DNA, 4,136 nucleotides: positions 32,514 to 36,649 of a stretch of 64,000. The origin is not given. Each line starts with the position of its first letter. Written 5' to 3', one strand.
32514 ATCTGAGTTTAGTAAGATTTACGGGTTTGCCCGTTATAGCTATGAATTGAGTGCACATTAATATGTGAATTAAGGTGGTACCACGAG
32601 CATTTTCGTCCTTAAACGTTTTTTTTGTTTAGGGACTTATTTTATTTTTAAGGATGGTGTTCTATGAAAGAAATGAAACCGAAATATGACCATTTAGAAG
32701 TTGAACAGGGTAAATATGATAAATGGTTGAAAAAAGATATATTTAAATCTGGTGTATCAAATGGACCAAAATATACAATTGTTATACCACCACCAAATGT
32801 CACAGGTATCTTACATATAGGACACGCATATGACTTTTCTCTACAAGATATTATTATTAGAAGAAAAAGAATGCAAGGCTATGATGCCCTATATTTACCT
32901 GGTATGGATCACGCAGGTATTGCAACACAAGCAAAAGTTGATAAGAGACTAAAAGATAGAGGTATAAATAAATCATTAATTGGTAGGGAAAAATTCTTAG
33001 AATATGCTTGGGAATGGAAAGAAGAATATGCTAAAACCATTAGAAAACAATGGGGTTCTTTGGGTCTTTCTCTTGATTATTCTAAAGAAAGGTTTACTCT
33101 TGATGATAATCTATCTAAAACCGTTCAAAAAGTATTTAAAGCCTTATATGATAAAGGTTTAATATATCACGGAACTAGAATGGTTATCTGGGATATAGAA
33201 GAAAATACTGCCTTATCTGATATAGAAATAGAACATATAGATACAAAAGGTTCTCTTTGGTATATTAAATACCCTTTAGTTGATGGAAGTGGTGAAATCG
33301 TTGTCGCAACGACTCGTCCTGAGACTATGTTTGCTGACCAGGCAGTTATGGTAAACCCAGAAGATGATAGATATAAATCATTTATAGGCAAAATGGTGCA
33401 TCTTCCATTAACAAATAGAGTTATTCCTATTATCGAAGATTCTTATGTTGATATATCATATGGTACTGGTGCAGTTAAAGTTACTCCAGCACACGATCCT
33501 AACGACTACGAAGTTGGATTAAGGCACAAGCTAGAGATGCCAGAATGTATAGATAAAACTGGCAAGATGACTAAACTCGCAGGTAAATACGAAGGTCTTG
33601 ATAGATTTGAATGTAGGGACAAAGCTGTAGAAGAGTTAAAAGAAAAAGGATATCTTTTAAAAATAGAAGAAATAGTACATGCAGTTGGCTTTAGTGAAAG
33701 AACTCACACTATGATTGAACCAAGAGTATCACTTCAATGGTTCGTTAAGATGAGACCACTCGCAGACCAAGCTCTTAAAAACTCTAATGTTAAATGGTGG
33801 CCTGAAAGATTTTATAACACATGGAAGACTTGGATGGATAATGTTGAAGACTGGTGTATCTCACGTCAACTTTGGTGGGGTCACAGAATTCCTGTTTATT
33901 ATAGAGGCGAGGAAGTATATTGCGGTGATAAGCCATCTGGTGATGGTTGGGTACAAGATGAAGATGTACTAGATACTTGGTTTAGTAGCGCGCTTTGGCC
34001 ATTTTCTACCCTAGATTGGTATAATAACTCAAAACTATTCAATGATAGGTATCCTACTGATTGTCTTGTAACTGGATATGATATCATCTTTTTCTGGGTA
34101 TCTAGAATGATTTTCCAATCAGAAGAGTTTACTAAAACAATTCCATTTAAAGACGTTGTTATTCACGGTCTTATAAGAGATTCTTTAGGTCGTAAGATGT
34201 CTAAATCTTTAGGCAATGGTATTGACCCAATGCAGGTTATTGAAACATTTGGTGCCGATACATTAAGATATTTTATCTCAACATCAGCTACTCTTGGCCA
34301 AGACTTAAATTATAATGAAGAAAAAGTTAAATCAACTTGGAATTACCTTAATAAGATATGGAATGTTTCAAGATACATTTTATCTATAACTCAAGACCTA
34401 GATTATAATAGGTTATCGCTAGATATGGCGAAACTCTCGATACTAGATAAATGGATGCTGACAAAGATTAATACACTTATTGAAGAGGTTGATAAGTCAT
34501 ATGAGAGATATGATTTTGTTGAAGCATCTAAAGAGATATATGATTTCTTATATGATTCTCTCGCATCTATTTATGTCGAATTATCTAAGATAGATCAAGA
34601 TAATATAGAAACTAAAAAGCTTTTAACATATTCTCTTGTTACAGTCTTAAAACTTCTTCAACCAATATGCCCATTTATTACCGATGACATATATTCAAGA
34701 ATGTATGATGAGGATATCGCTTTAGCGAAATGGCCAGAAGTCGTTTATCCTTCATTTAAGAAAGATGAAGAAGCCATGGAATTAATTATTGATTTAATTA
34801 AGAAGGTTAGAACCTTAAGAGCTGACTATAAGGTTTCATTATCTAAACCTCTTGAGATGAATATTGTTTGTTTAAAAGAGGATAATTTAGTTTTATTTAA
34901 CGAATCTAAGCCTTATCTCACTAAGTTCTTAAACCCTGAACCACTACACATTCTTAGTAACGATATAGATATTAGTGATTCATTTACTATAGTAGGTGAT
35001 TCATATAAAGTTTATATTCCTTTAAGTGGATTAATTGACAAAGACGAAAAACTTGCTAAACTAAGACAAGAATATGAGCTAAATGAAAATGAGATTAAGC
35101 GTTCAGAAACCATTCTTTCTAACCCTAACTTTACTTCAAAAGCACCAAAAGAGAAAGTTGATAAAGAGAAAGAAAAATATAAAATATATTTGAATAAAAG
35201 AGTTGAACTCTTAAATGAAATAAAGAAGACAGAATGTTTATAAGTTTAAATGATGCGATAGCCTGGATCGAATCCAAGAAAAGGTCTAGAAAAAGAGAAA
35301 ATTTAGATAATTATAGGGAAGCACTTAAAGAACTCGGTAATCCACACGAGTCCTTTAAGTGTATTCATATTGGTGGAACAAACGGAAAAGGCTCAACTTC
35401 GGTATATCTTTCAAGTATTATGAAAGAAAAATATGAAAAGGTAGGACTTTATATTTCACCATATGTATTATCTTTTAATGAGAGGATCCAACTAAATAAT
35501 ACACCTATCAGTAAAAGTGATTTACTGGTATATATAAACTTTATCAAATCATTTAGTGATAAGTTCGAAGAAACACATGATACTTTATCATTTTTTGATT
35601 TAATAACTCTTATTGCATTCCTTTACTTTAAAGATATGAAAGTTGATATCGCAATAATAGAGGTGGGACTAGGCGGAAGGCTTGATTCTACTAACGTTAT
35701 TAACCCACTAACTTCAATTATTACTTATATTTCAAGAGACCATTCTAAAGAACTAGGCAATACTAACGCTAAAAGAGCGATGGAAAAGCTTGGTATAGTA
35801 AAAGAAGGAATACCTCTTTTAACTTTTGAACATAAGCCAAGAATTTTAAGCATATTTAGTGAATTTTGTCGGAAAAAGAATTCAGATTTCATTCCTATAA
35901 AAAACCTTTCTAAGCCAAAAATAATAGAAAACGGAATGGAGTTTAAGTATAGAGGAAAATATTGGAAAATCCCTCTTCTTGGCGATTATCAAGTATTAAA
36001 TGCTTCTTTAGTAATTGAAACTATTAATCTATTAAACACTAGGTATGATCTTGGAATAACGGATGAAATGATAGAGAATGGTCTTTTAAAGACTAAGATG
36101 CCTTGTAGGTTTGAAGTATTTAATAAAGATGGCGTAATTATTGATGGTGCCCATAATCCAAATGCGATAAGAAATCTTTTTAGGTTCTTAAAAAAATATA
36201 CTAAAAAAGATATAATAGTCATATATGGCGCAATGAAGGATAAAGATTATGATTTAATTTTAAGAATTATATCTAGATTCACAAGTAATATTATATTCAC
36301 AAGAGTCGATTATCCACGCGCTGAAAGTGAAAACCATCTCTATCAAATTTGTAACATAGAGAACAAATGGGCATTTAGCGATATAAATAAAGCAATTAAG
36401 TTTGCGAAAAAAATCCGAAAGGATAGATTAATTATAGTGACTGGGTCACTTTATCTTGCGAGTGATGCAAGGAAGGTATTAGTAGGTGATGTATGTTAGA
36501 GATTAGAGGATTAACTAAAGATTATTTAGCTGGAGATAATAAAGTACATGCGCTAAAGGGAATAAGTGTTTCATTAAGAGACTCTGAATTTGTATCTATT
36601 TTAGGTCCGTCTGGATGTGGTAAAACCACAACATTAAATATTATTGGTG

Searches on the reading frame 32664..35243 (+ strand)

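Call 8: search_protein_families(library=pfam, proteins=[window:32664-35243:+], max_evalue=0.1)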
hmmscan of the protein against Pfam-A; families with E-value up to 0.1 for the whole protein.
window:32664-35243:+ (859 aa): 7 families
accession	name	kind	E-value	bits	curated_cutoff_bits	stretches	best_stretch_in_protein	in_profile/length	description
PF00133.28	tRNA-synt_1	-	5.1e-135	450.9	22.7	2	18-420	3-256/414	tRNA synthetases class I (I, L, M and V)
PF08264.19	Anticodon_1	-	2.9e-32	112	25.1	1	595-732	1-146/148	Anticodon-binding domain of tRNA ligase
PF09334.17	tRNA-synt_1g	-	3.5e-27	95.6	20.1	2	352-561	177-377/391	tRNA synthetases class I (M)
PF13603.12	tRNA-synt_1_2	-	5.4e-10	39.5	25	1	240-304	84-148/185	Leucyl-tRNA synthetase, editing domain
PF01406.26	tRNA-synt_1e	-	1e-08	35.4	27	1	470-558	213-299/301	tRNA synthetases class I (C) catalytic domain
PF10458.14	Val_tRNA-synt_C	-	1.8e-06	28.5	25.9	1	794-852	3-61/66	Valyl tRNA synthetase tRNA binding arm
PF01921.24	tRNA-synt_1f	-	0.019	14.3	27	1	501-540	272-311/360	tRNA synthetases class I (K)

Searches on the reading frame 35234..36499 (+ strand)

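Call 8: search_protein_families(library=pfam, proteins=[window:35234-36499:+], max_evalue=0.1)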
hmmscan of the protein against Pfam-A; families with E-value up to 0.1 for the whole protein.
window:35234-36499:+ (421 aa): 4 families
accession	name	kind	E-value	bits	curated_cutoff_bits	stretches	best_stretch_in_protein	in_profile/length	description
PF02875.26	Mur_ligase_C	-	1.8e-17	64.8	28.4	1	292-405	2-126/127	Mur ligase, glutamate ligase domain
PF08245.18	Mur_ligase_M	-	7.3e-08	33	24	1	46-261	1-197/200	Mur ligase middle domain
PF17049.10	AEP1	-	0.0049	16.4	27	1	74-215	182-321/396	ATPase expression protein 1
PF05448.18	AXE1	-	0.012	14.9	21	1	53-128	187-260/321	Acetyl xylan esterase (AXE1)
